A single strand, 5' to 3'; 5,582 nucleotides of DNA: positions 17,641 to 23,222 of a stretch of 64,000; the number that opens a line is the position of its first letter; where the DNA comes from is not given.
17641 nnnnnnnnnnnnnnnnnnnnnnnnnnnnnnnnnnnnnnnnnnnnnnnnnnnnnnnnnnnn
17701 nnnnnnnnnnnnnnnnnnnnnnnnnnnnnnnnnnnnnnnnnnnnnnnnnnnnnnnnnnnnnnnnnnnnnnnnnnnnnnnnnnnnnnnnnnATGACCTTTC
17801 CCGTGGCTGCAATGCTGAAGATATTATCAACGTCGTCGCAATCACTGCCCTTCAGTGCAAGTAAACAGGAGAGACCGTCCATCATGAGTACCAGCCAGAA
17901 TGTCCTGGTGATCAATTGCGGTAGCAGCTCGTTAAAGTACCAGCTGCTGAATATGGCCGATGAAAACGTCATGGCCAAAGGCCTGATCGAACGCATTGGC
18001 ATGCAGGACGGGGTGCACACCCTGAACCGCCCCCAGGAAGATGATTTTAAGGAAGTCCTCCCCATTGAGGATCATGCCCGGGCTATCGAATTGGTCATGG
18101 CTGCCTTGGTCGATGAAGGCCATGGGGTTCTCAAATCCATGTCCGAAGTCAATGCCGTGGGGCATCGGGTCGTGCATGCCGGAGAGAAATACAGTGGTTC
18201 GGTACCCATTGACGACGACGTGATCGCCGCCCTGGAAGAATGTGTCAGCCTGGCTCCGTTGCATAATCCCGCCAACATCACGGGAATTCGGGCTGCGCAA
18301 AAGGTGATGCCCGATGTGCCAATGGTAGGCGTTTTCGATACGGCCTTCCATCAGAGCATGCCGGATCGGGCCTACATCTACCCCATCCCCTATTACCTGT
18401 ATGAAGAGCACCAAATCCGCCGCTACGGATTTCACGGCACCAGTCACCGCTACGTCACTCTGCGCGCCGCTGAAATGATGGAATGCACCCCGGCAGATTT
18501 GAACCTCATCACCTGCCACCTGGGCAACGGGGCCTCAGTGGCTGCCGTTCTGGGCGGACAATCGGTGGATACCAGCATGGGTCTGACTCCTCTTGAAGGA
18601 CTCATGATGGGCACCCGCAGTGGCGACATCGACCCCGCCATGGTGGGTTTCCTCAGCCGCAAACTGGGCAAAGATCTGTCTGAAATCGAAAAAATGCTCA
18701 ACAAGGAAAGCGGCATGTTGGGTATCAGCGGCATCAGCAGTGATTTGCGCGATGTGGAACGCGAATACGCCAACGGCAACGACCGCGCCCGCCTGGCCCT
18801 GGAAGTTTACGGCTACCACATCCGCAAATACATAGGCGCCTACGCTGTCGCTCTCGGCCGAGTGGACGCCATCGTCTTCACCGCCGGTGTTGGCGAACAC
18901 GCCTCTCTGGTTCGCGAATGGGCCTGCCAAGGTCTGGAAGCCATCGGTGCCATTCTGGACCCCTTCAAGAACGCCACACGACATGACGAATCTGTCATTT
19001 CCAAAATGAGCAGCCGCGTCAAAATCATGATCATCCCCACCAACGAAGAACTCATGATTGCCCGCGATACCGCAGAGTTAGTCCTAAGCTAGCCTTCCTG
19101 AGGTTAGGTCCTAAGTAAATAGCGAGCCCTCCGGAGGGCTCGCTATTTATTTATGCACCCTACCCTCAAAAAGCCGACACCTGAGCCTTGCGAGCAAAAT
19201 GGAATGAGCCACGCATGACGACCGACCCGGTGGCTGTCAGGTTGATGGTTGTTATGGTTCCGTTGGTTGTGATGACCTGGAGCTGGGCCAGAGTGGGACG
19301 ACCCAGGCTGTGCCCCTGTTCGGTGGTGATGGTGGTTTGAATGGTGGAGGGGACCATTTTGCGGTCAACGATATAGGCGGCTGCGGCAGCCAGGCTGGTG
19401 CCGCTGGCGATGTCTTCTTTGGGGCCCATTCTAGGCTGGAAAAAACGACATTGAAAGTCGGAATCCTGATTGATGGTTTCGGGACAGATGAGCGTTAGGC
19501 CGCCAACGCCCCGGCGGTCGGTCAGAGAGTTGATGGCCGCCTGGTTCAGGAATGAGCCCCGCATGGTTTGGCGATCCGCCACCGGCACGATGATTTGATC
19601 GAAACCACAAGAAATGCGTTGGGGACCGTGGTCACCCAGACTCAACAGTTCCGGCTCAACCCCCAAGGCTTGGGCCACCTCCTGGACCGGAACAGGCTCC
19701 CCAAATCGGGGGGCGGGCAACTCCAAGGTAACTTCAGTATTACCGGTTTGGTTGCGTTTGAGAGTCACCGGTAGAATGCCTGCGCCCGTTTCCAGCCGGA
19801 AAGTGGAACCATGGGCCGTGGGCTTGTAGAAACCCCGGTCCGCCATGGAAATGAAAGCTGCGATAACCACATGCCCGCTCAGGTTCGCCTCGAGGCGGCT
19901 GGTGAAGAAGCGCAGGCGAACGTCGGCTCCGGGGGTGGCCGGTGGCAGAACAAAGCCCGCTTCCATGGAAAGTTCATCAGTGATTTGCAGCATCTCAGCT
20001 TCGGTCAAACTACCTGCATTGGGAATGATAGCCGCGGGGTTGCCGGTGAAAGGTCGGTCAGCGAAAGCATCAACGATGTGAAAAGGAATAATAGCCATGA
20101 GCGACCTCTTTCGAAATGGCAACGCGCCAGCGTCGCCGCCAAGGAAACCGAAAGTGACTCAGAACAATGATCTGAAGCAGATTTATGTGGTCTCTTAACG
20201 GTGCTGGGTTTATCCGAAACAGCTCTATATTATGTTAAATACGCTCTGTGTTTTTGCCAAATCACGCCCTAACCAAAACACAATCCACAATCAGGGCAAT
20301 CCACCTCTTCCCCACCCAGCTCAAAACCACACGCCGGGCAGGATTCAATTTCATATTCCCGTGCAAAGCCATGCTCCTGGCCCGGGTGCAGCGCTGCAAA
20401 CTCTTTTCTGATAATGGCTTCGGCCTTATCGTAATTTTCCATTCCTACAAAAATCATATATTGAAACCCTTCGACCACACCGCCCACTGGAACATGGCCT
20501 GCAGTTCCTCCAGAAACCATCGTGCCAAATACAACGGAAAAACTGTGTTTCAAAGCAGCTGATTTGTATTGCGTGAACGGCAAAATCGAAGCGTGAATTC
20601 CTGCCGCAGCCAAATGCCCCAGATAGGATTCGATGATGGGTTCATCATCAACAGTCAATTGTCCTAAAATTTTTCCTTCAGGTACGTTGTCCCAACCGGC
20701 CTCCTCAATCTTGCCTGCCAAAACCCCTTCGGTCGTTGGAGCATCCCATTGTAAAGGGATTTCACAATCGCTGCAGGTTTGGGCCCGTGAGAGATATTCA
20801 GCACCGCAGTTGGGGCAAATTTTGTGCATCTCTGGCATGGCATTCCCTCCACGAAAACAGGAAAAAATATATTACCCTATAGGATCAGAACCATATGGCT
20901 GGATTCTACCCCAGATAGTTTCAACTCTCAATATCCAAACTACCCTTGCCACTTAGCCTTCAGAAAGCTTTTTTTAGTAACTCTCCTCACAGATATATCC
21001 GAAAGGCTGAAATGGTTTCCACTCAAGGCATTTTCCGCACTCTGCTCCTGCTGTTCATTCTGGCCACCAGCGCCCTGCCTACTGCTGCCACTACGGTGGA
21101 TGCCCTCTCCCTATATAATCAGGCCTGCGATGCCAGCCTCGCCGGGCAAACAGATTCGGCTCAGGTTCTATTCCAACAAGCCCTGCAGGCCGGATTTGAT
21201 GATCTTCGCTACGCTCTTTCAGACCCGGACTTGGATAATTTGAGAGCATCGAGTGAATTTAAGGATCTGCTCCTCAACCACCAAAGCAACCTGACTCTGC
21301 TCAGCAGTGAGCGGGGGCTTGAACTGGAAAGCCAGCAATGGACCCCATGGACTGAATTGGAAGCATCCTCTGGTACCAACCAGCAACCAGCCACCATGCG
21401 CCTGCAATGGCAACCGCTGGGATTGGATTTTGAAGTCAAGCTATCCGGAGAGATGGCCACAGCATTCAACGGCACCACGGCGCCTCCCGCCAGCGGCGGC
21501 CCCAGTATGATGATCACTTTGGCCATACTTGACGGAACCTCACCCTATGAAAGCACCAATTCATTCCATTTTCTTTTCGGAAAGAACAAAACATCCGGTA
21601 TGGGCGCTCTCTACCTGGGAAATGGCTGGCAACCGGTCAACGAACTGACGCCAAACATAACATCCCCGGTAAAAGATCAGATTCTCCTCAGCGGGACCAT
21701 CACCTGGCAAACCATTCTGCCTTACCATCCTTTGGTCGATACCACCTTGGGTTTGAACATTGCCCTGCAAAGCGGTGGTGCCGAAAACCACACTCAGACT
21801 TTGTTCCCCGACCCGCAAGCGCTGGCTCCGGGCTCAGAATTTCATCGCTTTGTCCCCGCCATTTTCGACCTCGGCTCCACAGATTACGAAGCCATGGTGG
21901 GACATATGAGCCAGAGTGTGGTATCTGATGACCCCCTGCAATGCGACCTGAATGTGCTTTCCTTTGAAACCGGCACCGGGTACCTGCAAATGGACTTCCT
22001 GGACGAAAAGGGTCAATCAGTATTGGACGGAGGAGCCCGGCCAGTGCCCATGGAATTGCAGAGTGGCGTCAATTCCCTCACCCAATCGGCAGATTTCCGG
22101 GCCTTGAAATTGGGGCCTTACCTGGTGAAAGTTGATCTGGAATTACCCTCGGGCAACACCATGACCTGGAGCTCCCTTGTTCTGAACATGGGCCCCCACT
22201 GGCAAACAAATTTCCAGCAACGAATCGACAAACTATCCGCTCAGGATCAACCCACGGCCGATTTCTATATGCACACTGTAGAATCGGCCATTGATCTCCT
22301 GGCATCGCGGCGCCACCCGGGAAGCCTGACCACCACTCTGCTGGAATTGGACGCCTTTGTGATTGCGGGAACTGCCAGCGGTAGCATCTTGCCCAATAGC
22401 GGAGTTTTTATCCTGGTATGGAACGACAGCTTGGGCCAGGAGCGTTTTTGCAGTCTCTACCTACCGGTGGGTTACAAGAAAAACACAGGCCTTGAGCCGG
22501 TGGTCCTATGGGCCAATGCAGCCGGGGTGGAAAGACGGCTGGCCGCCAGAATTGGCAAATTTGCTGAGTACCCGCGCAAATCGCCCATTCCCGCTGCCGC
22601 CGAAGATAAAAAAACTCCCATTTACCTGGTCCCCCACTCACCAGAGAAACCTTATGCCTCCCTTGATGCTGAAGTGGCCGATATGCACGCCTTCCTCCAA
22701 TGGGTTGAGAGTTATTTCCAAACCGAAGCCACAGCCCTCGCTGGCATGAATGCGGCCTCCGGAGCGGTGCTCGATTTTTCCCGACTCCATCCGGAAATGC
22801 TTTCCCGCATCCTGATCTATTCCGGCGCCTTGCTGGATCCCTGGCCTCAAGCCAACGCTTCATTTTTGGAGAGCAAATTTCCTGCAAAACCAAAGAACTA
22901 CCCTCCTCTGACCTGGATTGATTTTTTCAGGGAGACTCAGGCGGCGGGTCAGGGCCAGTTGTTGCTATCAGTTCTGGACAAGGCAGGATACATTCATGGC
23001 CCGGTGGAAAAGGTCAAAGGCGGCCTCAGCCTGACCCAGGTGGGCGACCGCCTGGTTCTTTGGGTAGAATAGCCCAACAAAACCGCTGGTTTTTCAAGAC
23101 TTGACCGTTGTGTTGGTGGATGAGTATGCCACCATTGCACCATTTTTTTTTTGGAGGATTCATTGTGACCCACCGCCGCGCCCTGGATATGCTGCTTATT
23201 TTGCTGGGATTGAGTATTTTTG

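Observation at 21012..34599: Candidate undescribed export module: secreted beta-propeller pair + MFP + two different RND permeases + amidohydrolase, without TolC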

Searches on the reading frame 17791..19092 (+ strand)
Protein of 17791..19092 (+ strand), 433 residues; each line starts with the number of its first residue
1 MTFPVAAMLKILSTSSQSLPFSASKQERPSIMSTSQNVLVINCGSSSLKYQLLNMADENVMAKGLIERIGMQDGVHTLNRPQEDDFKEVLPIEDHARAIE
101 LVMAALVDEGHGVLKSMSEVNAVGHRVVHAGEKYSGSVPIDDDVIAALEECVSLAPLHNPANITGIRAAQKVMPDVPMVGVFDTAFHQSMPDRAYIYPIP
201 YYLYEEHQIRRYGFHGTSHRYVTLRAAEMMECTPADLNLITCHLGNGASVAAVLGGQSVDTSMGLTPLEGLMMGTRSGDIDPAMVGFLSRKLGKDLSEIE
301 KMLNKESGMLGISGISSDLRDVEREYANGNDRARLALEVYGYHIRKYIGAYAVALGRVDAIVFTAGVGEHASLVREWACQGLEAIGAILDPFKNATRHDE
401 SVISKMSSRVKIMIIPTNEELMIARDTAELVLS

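Call 12: search_protein_families(library=pfam, proteins=[window:17791-19092:+], max_evalue=0.001)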
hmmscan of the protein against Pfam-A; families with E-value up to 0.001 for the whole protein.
window:17791-19092:+ (433 aa): 1 family
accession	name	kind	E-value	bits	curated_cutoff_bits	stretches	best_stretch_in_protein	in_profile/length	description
PF00871.23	Acetate_kinase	-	1e-158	528.6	22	1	38-425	2-392/392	Acetokinase family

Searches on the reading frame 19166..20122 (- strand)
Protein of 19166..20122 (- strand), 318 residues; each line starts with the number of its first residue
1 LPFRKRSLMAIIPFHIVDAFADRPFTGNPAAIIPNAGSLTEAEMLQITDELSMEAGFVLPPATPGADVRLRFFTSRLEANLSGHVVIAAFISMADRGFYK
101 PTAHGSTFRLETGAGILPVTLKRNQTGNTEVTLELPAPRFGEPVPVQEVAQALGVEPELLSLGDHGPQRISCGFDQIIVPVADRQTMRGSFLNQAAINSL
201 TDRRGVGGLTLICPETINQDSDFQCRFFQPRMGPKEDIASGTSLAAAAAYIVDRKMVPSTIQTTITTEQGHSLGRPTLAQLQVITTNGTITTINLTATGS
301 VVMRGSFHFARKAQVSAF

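Call 12: search_protein_families(library=pfam, proteins=[window:19166-20122:-], max_evalue=0.001)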
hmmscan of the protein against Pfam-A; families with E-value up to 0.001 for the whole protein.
window:19166-20122:- (318 aa): 2 families
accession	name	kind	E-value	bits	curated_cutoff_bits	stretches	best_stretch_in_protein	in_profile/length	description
PF02567.21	PhzC-PhzF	-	4.3e-41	141.7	27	1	17-305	1-281/281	Phenazine biosynthesis-like protein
PF05544.16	Pro_racemase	-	2.8e-06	27.1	27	1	53-134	54-135/325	Proline racemase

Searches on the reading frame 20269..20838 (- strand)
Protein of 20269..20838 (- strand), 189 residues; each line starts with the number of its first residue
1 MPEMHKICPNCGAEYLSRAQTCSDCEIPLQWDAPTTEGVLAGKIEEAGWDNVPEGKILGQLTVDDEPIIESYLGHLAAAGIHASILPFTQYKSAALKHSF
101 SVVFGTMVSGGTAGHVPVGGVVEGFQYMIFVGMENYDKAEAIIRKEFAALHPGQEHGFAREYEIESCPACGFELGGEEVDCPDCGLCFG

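Call 12: search_protein_families(library=pfam, proteins=[window:20269-20838:-], max_evalue=0.001)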
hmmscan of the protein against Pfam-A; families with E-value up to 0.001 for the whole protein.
window:20269-20838:- (189 aa): 3 families
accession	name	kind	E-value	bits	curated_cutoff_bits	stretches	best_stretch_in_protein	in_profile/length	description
PF12773.13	DZR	-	6.9e-05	23.4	27.3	0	8-29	1-22/45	Double zinc ribbon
PF13240.11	Zn_Ribbon_1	-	0.00016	21.8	25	1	8-25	2-19/23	zinc-ribbon domain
PF13248.11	Zn_ribbon_3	-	0.00096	19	27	1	6-29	3-26/26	zinc-ribbon domain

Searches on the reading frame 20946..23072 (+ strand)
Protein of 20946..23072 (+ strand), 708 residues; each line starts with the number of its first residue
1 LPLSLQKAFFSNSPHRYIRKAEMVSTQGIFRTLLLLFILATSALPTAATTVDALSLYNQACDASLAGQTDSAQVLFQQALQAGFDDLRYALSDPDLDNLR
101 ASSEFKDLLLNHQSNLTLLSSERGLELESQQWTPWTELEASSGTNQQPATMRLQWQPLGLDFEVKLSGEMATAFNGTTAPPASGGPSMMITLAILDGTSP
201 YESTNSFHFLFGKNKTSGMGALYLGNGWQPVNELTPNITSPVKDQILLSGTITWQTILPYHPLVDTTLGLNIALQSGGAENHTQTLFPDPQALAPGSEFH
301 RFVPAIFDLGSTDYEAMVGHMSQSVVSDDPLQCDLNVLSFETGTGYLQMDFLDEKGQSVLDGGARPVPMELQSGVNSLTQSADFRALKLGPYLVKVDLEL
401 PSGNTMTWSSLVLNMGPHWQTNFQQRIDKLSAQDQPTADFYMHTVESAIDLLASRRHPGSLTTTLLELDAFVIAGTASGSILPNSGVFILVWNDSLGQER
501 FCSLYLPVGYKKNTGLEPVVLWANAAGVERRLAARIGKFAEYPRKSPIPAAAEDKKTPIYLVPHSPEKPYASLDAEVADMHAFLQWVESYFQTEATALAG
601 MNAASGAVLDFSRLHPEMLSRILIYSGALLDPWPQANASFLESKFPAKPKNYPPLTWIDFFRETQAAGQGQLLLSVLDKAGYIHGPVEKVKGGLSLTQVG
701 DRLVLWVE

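Call 4: search_protein_families(library=pfam, proteins=[window:20946-23072:+], max_evalue=0.01)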
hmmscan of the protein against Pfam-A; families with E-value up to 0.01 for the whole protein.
window:20946-23072:+ (708 aa): 0 families

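Call 5: search_protein_families(library=ncbifam, proteins=[window:20946-23072:+], max_evalue=0.01)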
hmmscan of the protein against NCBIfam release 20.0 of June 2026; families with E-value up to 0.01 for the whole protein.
window:20946-23072:+ (708 aa): 1 family
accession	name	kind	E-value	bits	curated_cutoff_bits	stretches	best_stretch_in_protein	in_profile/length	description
NF047558.1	TPR_END_plus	domain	2.4e-11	43.4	32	1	56-109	2-55/56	TPR end-of-group domain-containing protein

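Call 35: search_solved_structures(query=window:21012-23072:+, max_evalue=1)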
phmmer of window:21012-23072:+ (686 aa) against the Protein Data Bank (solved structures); distinct sequences matched with E-value up to 1: 5.
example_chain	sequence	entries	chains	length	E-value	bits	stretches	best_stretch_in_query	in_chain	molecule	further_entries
7xrt_A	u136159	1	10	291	0.027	16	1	471-601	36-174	Ferulic acid esterase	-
7xrv_A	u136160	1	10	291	0.064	14.8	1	471-600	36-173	Ferulic acid esterase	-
3cm1_A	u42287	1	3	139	0.5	11.9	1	479-557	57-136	SsgA-like sporulation-specific cell division protein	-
9is4_1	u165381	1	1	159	0.73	11.3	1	28-88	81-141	PDZ domain-containing protein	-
9iox_G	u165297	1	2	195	0.99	10.9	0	28-88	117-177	PDZ domain-containing protein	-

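Call 79: predict_structure(alignment_id=A4)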
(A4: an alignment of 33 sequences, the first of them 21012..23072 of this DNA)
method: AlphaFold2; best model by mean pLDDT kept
length: 686 residues; sequences in the alignment: 33
mean_pLDDT: 89.7   pTM: 0.83
mean pLDDT of the five models: 89.7, 89.1, 85.0, 84.8, 83.8
residues with pLDDT >= 90: 527; 70-90: 107; 50-70: 18; < 50: 34
segments of 3 or more residues with pLDDT < 50: 1-11, 13-27, 523-530
pLDDT, mean of each block of 10 residues (from residue 1): 37 41 44 93 95 92 86 93 91 95 97 90 78 97 92 84 94 92 96 92 92 93 94 94 96 79 92 93 95 93 91 94 95 91 93 91 90 96 95 94 97 96 94 92 94 94 94 92 88 90 91 89 49 83 91 96 95 96 96 96 96 93 93 96 94 96 92 92 91
secondary structure, 60 per line:
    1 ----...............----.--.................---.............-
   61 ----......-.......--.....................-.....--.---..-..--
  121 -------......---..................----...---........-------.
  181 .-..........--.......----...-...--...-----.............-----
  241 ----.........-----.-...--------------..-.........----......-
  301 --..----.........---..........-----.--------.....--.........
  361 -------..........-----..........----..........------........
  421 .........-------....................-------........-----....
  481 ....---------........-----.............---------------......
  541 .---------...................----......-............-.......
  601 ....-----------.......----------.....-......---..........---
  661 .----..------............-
elements in order (helices of 4 or more, strands of 3 or more residues): H5-19 H27-43 H47-59 H65-70 H72-78 H81-101 E103-107 E128-133 E137-145 H146-154 E165-172 E183-192 E195-201 E206-208 E215-217 E223-231 H232-235 E245-253 E261-263 E281-286 E294-299 E309-317 E321-330 E345-349 E352-360 E368-377 E383-392 H397-406 H413-429 H437-456 E464-471 E477-484 E494-501 H507-519 E535-541 H551-569 E574-579 H581-592 E597-604 H616-622 E633-637 H639-644 H648-657 H674-685

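Call 82: fold_search(model_id=the predicted structure, library=pdb)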
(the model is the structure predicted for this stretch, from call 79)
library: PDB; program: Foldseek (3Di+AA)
matches with E <= 10: 1857; with E <= 0.001: 586
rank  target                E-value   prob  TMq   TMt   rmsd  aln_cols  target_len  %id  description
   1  3iuj                  1.7e-10  1.00  0.24  0.24  24.3       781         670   10  apPEP_WT2 opened state (released 2010-05-05)
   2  8bbp_B                2.6e-10  1.00  0.25  0.45  17.5       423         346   14  Crystal structure of feruloyl esterase wtsFae1B (released 2022-11-30)
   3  8bf3_B                4.6e-10  1.00  0.24  0.44  17.8       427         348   14  Crystal structure of feruloyl esterase wtsFae1B in complex with xylobiose (released 2022-11-30)
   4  3iuq                  4.8e-10  1.00  0.22  0.23  24.5       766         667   10  apPEP_D622N+PP closed state (released 2010-05-05)
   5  4bp8_A                6.7e-10  1.00  0.24  0.23  24.4       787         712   10  Oligopeptidase B from Trypanosoma brucei - open form (released 2014-02-12)
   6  2bkl_B                7.1e-10  1.00  0.23  0.24  19.5       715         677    9  Structural and Mechanistic Analysis of Two Prolyl Endopeptidases: Role of Inter-Domain Dynamics in Catalysis and Speci (released 2005-03-09)
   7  3iur_A                7.9e-10  1.00  0.25  0.25  24.3       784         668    9  apPEP_D266Nx+H2H3 opened state (released 2010-05-05)
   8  5uzw_C                2.0e-09  1.00  0.24  0.23  24.6       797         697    8  PCY1 G696Insertion Variant in Complex with Follower Peptide and the Covalent Inhibitor ZPP (released 2017-05-31)
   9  5uzw_D                2.1e-09  1.00  0.23  0.23  24.6       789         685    8  PCY1 G696Insertion Variant in Complex with Follower Peptide and the Covalent Inhibitor ZPP (released 2017-05-31)
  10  3iul                  2.4e-09  1.00  0.25  0.25  24.3       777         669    8  apPEP_WT1 opened state (released 2010-05-05)
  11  2bkl_A                2.7e-09  1.00  0.23  0.24  24.5       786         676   10  Structural and Mechanistic Analysis of Two Prolyl Endopeptidases: Role of Inter-Domain Dynamics in Catalysis and Speci (released 2005-03-09)
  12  2xe4_A                2.8e-09  1.00  0.23  0.22  24.2       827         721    8  Structure of Oligopeptidase B from Leishmania major (released 2010-10-06)
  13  3ivm                  3.7e-09  1.00  0.24  0.24  24.5       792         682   10  apPEP_WT+PP closed state (released 2010-05-05)
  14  3iun                  4.1e-09  1.00  0.25  0.25  24.1       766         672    9  apPEP_D622N opened state (released 2010-05-05)
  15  9q5g_B                4.6e-09  1.00  0.22  0.22  24.6       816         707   10  Human prolyl endopeptidase (PREP) - apo form (released 2026-01-21)
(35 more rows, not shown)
